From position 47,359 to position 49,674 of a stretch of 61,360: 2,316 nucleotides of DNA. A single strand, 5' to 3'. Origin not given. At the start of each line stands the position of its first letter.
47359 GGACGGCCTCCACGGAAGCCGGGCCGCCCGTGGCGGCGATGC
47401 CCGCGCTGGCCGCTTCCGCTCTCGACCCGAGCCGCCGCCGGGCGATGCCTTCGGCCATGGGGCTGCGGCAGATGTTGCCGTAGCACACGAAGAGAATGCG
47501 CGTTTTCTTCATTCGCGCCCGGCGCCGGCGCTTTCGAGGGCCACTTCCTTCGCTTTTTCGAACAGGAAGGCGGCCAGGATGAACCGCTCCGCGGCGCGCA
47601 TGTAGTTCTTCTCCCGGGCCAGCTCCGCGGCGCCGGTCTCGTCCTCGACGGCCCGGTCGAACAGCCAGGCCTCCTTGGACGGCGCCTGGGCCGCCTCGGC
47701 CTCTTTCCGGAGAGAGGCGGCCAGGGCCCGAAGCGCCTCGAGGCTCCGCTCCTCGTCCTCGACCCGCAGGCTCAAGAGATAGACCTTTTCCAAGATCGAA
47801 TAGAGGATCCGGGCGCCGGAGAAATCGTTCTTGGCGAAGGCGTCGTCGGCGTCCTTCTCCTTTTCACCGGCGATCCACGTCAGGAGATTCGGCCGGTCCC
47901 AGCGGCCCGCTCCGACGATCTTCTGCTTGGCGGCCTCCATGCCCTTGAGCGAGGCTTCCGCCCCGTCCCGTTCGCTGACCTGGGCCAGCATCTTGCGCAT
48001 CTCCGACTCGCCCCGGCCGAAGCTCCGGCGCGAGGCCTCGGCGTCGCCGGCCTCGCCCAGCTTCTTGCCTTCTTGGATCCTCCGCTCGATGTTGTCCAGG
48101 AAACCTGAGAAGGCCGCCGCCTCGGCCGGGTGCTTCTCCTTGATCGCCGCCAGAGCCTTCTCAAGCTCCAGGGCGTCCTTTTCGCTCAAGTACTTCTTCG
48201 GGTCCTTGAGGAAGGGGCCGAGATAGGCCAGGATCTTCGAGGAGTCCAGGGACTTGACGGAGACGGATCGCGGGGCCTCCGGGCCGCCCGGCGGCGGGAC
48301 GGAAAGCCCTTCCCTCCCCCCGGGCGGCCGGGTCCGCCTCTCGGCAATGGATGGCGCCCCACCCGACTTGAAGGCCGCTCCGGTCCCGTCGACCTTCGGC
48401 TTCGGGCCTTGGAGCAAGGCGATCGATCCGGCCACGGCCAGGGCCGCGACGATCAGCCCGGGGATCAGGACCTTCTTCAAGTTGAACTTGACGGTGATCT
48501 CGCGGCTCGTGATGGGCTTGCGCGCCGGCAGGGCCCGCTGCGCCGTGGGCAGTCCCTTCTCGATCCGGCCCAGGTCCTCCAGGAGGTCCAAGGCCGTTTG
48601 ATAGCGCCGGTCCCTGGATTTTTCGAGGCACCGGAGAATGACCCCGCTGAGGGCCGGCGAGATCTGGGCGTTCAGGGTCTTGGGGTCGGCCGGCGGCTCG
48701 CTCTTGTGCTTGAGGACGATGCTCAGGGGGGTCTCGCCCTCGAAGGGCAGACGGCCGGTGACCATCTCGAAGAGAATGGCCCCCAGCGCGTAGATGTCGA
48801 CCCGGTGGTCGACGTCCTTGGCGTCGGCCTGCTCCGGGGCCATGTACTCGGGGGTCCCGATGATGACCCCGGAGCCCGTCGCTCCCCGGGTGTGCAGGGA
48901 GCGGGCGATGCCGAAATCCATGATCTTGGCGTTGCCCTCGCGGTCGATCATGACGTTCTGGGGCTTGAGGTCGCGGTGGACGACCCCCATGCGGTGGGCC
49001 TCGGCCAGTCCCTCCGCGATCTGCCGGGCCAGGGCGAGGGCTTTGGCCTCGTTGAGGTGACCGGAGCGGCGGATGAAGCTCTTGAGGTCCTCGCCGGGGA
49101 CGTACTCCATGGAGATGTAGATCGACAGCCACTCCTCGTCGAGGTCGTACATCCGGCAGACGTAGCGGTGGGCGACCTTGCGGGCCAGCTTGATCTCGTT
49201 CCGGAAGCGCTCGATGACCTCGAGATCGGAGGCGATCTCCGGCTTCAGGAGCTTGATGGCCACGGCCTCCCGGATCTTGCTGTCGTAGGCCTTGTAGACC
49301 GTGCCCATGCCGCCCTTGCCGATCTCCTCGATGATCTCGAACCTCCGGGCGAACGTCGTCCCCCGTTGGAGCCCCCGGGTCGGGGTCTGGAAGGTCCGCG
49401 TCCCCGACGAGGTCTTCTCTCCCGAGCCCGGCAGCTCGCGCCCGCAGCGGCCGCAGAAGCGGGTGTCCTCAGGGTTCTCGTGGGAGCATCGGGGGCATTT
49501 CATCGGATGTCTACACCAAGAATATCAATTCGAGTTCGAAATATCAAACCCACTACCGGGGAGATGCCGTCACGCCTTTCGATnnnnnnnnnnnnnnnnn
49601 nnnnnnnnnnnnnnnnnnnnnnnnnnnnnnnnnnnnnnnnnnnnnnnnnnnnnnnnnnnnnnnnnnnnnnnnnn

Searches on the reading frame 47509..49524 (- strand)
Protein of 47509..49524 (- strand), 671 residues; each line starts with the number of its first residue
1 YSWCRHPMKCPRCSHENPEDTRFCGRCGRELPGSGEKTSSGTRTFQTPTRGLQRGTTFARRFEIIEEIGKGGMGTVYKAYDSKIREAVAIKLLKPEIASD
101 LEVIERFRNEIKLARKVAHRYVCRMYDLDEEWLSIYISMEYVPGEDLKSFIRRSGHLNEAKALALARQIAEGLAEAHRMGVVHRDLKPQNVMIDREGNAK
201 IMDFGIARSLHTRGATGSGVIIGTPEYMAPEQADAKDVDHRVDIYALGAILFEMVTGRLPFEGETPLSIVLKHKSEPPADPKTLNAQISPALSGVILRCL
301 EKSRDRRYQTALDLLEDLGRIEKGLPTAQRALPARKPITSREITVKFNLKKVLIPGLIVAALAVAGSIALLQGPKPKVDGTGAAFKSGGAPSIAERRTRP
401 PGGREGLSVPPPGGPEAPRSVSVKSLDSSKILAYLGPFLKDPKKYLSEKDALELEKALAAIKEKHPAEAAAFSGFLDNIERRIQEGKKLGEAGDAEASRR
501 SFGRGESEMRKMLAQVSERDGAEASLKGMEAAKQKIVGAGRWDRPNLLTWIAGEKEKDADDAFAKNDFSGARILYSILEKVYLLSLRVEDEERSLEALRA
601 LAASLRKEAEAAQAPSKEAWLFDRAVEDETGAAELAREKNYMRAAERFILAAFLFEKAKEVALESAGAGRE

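Call 33: search_protein_families(library=pfam, proteins=[window:47509-49524:-], max_evalue=0.00001)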
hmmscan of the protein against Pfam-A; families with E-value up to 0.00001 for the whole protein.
window:47509-49524:- (671 aa): 5 families
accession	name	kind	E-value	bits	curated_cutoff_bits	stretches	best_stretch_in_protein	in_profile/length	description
PF00069.31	Pkinase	-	9.4e-59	199.4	31.7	1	62-309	1-253/263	Protein kinase domain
PF07714.23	PK_Tyr_Ser-Thr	-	2.7e-37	128.9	23.1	1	63-308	2-249/258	Protein tyrosine and serine/threonine kinase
PF03109.22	ABC1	-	3.8e-07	29.9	22.9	0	137-212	145-219/244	ABC1 atypical kinase-like domain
PF01636.29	APH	-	4.4e-07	30.3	23.2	0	102-178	32-109/239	Phosphotransferase enzyme family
PF13240.11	Zn_Ribbon_1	-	1.9e-06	27.9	25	1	9-31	1-23/23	zinc-ribbon domain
